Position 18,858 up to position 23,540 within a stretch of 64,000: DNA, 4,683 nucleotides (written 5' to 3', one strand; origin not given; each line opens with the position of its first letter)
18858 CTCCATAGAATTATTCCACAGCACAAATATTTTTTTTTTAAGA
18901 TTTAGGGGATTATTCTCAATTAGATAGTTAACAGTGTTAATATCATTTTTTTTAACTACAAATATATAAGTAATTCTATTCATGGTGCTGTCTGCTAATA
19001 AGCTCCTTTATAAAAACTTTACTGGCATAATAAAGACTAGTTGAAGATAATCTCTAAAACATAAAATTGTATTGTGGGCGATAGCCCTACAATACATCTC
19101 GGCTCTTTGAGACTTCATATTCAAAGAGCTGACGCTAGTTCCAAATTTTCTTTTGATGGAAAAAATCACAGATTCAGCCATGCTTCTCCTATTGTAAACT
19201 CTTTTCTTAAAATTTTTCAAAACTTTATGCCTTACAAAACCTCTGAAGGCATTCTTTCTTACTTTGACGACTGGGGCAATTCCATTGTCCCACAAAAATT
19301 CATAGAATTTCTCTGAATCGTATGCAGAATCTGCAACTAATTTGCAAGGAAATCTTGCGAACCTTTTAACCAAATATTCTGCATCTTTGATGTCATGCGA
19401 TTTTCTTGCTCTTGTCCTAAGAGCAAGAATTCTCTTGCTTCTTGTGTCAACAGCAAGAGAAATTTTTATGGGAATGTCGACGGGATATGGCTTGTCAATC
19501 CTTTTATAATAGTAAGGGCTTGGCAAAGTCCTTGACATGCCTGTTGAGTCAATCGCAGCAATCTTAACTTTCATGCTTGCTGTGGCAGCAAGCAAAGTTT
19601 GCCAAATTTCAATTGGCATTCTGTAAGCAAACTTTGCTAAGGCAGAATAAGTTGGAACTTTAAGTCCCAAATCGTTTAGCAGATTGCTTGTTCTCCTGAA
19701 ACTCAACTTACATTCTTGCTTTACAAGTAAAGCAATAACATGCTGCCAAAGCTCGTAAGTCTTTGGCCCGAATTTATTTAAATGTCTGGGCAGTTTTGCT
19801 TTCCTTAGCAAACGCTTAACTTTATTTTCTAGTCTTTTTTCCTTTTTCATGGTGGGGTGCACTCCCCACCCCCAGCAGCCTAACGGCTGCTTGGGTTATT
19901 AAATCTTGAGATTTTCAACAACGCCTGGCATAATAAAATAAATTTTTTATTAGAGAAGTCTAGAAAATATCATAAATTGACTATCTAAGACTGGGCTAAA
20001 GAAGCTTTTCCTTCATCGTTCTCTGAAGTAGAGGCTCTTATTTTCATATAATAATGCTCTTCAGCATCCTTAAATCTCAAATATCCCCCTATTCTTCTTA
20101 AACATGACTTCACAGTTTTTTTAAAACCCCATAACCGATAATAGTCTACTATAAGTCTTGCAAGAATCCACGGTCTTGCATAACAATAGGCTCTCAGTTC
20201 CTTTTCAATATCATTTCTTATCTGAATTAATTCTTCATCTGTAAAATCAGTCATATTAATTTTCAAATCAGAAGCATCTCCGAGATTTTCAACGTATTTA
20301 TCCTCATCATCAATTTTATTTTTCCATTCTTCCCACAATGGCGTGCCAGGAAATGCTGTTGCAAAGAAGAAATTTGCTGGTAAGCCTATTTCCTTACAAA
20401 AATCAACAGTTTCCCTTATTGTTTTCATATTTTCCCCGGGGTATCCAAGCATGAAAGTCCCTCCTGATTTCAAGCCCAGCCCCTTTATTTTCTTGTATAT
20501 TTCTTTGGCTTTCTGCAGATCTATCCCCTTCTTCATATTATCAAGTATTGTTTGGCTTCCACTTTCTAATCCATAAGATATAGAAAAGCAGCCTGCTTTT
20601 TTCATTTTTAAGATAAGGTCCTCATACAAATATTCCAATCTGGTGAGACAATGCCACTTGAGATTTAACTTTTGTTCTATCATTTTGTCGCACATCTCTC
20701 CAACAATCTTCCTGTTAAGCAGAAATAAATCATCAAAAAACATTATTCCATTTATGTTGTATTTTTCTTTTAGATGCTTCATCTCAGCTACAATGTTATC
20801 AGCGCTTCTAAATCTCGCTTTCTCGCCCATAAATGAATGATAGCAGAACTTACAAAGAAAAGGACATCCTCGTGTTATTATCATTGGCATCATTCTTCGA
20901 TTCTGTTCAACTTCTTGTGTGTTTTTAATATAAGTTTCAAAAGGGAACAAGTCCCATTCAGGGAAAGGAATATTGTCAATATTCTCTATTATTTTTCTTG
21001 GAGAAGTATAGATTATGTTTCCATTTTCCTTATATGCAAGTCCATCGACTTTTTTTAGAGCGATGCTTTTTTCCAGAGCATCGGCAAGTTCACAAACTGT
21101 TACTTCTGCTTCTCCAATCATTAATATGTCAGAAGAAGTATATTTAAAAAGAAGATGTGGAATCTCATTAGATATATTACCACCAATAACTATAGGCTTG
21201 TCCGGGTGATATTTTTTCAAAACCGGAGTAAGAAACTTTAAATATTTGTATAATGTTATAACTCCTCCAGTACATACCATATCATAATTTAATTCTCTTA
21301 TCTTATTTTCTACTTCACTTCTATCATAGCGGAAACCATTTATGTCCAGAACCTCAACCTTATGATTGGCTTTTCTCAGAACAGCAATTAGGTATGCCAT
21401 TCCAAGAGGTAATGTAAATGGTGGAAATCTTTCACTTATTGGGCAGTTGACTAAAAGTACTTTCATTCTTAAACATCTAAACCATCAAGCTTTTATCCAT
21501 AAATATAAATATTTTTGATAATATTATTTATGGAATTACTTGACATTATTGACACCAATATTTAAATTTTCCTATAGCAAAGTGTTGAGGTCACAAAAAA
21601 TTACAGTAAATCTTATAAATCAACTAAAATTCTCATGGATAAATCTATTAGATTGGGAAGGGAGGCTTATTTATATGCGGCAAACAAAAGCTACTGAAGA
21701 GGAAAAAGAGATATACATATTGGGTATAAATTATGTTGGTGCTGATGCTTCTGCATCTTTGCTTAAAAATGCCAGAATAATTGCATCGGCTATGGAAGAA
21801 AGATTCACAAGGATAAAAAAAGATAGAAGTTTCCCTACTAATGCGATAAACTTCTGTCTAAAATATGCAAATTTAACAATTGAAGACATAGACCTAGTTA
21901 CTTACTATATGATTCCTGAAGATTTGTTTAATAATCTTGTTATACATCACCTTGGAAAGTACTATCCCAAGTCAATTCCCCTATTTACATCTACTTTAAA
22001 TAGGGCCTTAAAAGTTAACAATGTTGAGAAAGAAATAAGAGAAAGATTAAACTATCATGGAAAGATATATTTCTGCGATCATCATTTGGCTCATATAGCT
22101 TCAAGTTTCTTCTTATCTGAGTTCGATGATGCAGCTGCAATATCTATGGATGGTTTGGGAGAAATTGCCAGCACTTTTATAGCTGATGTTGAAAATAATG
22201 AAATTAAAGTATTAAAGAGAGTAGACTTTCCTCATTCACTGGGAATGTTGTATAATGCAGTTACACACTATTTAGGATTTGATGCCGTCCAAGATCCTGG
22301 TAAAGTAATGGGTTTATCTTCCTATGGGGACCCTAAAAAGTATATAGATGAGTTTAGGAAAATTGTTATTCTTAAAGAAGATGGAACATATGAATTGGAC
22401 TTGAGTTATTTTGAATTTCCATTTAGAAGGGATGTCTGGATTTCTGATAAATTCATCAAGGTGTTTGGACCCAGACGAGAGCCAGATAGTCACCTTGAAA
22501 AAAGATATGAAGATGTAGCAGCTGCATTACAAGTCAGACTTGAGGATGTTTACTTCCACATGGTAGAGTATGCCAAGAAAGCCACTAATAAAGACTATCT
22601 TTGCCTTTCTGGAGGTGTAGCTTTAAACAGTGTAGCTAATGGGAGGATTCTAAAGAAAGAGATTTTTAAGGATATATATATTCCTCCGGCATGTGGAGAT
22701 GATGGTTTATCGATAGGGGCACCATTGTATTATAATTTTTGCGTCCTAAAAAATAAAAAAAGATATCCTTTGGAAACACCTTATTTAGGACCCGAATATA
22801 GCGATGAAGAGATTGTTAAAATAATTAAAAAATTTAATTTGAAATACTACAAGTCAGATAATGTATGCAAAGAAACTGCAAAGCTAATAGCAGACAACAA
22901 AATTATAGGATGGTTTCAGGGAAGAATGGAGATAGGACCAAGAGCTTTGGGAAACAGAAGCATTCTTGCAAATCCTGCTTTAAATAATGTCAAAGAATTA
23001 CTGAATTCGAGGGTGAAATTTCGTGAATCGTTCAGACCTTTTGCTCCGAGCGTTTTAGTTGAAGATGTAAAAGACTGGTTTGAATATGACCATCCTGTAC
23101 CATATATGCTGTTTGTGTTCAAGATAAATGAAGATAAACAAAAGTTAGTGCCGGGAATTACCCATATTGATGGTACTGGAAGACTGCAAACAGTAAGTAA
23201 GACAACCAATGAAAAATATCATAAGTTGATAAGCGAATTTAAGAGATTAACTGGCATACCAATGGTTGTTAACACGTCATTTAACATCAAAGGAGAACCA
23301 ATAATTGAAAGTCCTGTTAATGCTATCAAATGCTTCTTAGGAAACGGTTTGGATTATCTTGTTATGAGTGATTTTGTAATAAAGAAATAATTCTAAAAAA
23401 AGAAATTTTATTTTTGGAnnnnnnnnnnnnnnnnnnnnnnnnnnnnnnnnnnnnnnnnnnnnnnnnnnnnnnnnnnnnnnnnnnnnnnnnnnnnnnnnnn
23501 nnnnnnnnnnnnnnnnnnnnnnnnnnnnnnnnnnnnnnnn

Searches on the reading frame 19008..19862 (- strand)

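Call 49: search_protein_families(library=pfam, proteins=[window:19008-19862:-], max_evalue=0.001)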
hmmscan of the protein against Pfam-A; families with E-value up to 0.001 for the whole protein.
window:19008-19862:- (284 aa): 2 families
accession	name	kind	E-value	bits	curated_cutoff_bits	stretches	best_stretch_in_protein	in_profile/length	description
PF01609.27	DDE_Tnp_1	-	7.5e-19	68.7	23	1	101-264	6-199/200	Transposase DDE domain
PF13612.12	DDE_Tnp_1_3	-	1.9e-05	25.1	27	1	143-238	56-143/155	Transposase DDE domain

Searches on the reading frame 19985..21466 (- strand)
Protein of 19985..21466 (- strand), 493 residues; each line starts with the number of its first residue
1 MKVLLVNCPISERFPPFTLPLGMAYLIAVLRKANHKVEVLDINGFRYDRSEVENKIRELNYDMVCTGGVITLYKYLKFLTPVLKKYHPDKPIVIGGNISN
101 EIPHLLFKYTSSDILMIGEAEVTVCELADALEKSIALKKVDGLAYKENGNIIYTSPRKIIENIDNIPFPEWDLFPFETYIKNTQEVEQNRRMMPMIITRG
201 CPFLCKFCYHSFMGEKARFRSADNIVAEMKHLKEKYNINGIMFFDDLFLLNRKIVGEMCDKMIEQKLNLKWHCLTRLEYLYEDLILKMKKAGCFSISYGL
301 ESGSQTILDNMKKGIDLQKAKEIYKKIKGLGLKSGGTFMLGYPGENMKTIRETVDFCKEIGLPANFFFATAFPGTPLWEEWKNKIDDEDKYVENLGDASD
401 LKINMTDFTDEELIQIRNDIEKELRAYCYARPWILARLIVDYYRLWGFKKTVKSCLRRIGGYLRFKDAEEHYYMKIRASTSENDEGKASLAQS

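Call 49: search_protein_families(library=pfam, proteins=[window:19985-21466:-], max_evalue=0.001)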
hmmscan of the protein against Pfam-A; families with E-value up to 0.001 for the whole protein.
window:19985-21466:- (493 aa): 2 families
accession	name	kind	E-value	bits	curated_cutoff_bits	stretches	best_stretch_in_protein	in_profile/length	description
PF04055.27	Radical_SAM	-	8.6e-28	98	29.5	1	195-357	1-166/166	Radical SAM superfamily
PF02310.24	B12-binding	-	1e-11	45.1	32.1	1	18-127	12-120/121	B12 binding domain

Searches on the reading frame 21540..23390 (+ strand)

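Call 49: search_protein_families(library=pfam, proteins=[window:21540-23390:+], max_evalue=0.001)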
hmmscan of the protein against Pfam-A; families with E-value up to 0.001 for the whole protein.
window:21540-23390:+ (616 aa): 3 families
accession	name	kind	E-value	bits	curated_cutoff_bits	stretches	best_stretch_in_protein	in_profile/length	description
PF16861.10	Carbam_trans_C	-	1.3e-71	240.1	27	1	447-616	1-170/170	Carbamoyltransferase C-terminus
PF02543.21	Carbam_trans_N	-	7.6e-60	203.6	24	1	60-394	2-344/346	Carbamoyltransferase N-terminus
PF00814.31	TsaD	-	6.2e-05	23.3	24.8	0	297-392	175-262/264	tRNA N6-adenosine threonylcarbamoyltransferase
